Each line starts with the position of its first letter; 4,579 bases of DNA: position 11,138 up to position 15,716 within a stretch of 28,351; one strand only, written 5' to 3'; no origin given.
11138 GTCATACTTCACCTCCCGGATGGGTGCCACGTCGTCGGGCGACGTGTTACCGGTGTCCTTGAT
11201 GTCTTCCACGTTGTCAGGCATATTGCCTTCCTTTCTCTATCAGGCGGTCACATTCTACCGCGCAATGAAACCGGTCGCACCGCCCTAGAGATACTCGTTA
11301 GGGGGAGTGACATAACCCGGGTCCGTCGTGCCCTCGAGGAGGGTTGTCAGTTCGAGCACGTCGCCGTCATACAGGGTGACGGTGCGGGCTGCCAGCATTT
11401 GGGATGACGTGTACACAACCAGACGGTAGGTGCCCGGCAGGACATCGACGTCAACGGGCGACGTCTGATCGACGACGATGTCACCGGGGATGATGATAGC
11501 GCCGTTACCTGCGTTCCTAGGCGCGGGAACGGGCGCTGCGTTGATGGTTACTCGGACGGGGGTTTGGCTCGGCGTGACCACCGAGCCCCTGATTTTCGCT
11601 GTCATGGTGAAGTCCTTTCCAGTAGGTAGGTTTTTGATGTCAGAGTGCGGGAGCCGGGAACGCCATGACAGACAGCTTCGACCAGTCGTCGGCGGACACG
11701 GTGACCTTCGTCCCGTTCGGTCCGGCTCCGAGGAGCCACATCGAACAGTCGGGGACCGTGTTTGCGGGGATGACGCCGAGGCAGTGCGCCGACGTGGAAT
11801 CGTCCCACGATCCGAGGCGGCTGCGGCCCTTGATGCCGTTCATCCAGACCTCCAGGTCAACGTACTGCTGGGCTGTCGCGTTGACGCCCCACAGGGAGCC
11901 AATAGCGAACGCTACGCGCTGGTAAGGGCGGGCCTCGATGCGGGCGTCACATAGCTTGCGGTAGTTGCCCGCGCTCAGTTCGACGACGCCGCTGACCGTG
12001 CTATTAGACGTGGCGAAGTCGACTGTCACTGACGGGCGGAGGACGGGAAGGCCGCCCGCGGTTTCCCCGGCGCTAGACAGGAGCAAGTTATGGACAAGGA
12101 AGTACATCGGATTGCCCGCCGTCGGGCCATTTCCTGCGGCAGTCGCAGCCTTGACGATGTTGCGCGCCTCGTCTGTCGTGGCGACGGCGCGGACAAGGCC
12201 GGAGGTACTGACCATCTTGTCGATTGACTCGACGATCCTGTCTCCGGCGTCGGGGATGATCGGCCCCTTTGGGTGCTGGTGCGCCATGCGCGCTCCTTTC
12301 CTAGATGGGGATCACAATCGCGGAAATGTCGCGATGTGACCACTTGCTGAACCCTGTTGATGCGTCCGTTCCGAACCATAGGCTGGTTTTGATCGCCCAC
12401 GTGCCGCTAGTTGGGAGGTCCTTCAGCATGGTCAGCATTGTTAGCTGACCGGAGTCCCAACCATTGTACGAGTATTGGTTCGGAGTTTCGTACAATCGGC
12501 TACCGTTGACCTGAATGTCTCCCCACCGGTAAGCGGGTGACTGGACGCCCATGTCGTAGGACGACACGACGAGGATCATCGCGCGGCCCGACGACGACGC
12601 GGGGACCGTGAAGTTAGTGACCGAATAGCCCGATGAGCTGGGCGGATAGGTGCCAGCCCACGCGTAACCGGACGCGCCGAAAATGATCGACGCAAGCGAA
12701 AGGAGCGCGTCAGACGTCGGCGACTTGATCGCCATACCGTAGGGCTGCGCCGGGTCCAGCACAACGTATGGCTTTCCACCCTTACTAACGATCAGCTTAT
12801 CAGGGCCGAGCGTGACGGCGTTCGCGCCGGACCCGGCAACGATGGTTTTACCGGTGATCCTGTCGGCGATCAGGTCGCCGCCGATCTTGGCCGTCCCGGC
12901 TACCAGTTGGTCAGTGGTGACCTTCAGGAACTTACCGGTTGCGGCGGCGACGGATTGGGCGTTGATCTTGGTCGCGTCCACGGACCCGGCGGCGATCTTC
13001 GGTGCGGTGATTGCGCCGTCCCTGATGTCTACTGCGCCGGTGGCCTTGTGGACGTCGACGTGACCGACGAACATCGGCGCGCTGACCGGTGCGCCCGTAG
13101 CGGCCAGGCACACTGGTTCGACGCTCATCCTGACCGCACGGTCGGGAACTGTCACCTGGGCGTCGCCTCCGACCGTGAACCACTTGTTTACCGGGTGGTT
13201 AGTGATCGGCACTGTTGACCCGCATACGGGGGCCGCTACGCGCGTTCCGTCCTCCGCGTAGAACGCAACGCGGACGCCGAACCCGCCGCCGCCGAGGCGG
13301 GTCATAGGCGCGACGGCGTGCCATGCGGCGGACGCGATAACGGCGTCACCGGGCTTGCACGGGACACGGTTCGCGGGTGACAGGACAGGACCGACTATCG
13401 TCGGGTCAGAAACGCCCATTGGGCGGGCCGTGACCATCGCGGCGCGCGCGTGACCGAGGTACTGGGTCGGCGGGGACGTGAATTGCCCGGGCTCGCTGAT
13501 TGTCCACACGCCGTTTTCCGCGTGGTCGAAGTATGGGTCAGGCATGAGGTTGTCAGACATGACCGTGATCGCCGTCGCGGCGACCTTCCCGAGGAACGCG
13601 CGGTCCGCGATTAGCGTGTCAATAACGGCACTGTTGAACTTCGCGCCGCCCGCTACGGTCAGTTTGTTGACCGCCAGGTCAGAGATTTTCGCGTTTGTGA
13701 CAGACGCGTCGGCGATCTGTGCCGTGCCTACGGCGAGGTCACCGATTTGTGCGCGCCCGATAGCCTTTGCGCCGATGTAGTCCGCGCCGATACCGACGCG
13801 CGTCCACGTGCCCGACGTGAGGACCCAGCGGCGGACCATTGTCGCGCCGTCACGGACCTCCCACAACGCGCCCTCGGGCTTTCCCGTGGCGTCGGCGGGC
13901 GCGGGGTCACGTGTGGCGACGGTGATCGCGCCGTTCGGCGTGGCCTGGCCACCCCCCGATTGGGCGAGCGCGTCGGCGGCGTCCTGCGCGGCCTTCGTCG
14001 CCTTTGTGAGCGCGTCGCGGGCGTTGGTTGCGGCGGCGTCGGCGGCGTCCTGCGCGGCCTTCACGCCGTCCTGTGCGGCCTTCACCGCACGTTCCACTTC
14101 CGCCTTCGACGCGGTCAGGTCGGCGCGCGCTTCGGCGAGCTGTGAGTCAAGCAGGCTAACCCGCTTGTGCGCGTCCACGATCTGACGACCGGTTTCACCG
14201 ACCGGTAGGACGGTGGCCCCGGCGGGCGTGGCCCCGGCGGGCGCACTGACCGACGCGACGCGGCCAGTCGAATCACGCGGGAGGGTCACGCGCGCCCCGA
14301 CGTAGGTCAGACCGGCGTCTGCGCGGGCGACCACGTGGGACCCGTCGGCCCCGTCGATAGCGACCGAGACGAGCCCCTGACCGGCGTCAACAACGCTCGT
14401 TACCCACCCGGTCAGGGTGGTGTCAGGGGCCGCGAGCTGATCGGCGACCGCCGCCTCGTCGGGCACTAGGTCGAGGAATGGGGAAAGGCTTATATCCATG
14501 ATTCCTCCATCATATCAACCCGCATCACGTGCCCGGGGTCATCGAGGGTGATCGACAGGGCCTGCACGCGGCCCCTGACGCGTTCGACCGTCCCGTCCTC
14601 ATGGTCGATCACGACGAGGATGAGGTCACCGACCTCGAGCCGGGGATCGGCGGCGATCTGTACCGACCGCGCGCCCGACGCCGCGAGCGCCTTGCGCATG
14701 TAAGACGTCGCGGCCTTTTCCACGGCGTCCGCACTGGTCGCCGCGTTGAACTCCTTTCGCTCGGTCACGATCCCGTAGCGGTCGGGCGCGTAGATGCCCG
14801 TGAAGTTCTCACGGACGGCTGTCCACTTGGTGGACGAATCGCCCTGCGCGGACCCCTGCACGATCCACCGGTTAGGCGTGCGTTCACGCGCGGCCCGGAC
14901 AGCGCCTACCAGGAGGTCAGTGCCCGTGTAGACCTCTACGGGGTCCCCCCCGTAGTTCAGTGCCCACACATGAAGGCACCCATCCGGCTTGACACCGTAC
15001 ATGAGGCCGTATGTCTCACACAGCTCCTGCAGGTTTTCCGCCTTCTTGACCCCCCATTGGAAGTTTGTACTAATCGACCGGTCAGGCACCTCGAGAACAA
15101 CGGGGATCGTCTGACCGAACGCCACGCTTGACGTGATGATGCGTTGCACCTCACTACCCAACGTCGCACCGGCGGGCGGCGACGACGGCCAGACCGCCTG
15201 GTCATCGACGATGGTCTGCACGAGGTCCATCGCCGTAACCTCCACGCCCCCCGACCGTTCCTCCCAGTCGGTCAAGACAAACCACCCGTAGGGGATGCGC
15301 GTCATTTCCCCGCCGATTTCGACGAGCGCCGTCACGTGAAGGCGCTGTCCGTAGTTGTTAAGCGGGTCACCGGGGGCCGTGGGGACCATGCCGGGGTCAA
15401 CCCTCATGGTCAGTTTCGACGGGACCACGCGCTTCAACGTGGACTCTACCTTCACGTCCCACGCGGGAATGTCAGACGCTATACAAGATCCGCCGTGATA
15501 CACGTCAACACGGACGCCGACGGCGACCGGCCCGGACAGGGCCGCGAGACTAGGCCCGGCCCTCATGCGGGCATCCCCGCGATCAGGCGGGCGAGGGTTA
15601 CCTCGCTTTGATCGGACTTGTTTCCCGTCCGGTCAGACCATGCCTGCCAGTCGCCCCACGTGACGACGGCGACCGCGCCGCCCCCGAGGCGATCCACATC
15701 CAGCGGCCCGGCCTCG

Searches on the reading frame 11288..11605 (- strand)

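Call 60: search_protein_families(library=pfam, proteins=[window:11288-11605:-], max_evalue=0.05)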
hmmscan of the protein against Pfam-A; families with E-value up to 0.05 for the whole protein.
window:11288-11605:- (106 aa): 1 family
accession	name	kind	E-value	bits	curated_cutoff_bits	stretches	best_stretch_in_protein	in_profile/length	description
PF08308.17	PEGA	-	0.03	14.6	20.8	0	49-91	25-68/71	PEGA domain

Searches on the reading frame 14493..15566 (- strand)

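Call 90: search_protein_families(library=phrogs, proteins=[window:14493-15566:-], max_evalue=0.001)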
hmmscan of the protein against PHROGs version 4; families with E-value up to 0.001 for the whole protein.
window:14493-15566:- (358 aa): 1 family
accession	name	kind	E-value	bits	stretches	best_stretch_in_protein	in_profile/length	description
phrog_1887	-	tail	6.2e-17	62.8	1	9-342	295-643/670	tail protein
